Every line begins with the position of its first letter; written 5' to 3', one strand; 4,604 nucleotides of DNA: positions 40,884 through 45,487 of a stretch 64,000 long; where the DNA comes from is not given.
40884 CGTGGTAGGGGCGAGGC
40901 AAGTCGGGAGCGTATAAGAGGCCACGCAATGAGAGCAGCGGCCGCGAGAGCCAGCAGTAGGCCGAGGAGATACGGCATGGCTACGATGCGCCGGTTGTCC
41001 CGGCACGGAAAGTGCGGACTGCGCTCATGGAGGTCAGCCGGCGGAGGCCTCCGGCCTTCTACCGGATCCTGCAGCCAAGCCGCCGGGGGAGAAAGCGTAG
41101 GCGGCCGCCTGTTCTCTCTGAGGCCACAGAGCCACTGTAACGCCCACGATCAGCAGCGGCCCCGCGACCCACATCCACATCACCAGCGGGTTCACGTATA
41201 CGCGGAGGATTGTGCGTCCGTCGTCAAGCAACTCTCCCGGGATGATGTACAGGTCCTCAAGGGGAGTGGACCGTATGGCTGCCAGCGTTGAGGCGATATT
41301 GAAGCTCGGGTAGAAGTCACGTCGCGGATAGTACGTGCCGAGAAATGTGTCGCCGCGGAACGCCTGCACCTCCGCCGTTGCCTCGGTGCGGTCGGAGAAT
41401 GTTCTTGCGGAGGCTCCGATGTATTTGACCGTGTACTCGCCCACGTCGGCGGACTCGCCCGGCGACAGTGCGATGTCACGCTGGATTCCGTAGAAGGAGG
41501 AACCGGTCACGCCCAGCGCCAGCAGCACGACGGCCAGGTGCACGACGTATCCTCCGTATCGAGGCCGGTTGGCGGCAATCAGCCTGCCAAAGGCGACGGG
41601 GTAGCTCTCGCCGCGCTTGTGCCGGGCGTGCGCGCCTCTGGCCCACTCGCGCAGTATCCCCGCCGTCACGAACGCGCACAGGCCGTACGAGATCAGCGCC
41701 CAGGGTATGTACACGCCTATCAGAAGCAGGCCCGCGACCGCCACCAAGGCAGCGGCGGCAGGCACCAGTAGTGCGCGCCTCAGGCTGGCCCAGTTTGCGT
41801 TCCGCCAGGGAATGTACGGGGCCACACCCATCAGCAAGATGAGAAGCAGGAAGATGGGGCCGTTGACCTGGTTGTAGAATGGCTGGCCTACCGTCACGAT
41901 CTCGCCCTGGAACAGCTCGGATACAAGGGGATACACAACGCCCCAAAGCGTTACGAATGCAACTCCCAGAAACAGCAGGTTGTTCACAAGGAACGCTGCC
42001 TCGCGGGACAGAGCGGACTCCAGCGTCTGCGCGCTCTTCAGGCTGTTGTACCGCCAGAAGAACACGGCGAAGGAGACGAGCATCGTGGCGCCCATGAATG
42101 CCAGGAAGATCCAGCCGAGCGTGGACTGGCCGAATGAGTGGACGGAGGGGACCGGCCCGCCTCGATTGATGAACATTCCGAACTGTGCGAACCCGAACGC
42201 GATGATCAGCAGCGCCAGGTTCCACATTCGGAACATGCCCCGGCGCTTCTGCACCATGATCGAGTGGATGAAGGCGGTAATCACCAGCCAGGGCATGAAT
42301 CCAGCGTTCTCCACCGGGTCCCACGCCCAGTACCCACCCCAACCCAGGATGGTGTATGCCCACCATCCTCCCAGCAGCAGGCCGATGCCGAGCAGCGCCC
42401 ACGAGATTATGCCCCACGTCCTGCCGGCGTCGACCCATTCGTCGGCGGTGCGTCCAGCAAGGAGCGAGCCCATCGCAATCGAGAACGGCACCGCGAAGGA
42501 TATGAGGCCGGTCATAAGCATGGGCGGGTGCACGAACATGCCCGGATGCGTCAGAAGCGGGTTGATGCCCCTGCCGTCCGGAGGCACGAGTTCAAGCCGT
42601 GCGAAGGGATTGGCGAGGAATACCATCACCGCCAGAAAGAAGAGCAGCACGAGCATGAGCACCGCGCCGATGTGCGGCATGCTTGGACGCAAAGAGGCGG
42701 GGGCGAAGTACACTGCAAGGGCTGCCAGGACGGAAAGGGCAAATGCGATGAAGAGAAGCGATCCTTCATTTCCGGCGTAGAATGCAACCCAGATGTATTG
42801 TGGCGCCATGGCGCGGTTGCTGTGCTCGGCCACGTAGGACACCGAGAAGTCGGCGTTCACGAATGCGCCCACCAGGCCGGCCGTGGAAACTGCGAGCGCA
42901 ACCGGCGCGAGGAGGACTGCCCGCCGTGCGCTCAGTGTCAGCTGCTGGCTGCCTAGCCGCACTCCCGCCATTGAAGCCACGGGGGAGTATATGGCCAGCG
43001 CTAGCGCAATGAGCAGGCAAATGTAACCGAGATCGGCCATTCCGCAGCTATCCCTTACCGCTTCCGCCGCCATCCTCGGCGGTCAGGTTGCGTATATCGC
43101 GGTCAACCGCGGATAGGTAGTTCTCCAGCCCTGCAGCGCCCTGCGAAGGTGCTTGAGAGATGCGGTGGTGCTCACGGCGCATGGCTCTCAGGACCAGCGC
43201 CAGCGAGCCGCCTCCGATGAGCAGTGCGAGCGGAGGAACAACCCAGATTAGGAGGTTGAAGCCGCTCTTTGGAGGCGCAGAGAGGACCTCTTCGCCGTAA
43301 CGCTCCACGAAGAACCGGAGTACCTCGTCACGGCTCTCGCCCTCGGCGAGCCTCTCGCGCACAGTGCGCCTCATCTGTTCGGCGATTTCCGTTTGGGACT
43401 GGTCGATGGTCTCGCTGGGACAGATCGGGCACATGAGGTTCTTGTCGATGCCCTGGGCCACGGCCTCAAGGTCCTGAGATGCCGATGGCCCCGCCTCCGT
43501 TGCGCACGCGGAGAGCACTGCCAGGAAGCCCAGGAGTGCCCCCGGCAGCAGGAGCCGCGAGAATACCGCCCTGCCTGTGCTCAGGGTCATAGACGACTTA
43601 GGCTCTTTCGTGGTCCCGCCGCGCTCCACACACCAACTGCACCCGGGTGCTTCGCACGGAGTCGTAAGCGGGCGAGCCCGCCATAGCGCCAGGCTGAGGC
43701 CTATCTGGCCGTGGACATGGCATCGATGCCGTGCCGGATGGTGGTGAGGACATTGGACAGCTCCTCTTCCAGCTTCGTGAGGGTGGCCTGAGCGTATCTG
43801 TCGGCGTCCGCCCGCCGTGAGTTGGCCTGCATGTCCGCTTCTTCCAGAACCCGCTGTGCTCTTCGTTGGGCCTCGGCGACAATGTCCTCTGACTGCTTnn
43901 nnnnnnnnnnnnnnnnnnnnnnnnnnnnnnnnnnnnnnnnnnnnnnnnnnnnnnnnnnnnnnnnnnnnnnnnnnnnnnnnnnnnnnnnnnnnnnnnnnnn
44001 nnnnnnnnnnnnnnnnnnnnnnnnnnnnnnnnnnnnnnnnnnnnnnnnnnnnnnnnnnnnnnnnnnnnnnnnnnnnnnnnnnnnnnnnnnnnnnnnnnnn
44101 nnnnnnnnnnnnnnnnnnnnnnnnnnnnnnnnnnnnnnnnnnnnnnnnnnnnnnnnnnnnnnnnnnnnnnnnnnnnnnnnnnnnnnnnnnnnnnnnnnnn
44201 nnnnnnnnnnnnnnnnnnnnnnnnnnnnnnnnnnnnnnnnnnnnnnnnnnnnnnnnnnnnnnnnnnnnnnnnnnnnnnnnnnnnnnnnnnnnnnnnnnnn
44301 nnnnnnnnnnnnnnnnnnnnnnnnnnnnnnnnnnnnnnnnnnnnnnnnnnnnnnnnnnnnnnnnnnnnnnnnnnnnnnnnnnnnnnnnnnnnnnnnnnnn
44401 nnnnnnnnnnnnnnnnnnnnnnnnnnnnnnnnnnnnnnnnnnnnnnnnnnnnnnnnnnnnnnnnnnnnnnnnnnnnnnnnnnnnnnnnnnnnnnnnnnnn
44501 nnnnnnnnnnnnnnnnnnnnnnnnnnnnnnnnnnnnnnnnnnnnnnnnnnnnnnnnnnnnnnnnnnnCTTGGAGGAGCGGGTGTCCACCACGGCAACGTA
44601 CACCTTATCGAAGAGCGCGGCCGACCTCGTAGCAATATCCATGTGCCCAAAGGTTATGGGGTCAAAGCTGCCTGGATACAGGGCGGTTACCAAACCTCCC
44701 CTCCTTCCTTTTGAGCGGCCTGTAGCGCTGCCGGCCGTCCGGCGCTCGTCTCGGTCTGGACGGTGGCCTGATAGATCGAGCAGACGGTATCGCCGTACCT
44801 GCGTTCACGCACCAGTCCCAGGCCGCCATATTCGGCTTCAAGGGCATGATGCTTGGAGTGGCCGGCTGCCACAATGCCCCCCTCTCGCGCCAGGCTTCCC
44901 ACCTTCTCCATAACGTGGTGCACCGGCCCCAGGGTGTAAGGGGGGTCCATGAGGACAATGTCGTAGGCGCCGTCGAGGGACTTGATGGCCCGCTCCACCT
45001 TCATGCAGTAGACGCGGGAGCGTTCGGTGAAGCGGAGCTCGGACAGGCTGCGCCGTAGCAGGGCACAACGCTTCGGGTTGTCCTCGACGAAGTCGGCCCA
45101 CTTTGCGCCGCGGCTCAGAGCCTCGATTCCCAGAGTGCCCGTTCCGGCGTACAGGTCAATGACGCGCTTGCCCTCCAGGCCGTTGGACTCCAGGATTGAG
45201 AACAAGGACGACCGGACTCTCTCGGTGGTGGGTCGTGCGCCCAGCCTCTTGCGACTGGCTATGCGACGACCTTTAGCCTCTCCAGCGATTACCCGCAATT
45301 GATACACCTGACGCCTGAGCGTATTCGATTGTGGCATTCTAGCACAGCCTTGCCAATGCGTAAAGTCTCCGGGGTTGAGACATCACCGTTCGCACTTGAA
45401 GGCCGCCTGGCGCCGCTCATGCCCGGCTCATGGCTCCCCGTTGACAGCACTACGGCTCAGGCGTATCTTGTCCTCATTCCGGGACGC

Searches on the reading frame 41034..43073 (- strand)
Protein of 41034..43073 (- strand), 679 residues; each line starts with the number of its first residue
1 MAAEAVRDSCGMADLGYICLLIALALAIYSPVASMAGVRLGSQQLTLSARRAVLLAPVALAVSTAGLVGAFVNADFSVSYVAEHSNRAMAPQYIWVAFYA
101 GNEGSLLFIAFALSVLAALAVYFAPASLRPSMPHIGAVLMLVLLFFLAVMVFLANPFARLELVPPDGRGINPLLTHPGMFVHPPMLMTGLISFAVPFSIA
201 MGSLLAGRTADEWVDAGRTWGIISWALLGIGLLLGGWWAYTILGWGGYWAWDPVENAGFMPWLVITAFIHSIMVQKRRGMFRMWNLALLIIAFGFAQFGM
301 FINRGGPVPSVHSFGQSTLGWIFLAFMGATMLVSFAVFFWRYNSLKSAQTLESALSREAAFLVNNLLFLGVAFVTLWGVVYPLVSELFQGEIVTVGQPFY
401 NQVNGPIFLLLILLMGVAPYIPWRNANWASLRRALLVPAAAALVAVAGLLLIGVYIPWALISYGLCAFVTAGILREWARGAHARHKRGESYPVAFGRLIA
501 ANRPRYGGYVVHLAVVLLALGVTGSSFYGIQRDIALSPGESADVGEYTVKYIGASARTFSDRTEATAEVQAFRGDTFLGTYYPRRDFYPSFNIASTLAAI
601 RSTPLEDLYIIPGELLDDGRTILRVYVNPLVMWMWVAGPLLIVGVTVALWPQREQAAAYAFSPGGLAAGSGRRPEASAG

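Call 31: find_encoding_contigs(protein=window:41034-43073:-, flank=10000, max_places=1)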
Protein window:41034-43073:- (679 aa): no gene with exactly this product is on record in the collection.

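Call 35: search_protein_families(library=pfam, proteins=[window:41034-43073:-], max_evalue=0.00001)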
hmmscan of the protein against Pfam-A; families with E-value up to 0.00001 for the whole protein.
window:41034-43073:- (679 aa): 2 families
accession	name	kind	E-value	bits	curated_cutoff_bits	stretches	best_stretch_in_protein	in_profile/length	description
PF16327.10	CcmF_C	-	6.3e-58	196.9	28.7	1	324-649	1-320/323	Cytochrome c-type biogenesis protein CcmF C-terminal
PF01578.25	Cytochrom_C_asm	-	6.9e-28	98.2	29.9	1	103-302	5-203/212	Cytochrome C assembly protein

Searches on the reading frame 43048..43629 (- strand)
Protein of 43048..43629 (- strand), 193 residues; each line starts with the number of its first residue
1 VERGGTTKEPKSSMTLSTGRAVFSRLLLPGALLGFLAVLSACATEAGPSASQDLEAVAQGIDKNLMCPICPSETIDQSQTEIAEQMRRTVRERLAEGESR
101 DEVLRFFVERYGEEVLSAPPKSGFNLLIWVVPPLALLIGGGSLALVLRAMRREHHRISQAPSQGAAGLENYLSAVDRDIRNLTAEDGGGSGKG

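Call 35: search_protein_families(library=pfam, proteins=[window:43048-43629:-], max_evalue=0.00001)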
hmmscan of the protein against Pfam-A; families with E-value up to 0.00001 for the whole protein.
window:43048-43629:- (193 aa): 1 family
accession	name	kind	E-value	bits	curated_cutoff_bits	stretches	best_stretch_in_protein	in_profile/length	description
PF03918.19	CcmH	-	8.5e-32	109.8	25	1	35-157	5-128/143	Cytochrome C biogenesis protein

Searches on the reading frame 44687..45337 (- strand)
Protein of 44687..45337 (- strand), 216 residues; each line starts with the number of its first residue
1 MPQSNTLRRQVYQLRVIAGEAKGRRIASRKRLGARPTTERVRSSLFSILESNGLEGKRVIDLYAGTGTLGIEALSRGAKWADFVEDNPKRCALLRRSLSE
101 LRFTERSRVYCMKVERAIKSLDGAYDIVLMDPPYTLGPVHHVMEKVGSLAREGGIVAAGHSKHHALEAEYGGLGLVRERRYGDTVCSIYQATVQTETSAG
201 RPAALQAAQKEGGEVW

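Call 35: search_protein_families(library=pfam, proteins=[window:44687-45337:-], max_evalue=0.00001)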
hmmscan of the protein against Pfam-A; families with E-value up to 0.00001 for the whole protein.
window:44687-45337:- (216 aa): 2 families
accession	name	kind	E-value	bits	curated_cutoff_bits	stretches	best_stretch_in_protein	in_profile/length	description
PF03602.21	Cons_hypoth95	-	4.8e-42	144.1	24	1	14-190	1-182/182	Conserved hypothetical protein 95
PF05175.20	MTS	-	5.2e-06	26.6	23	1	45-138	23-112/170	Methyltransferase small domain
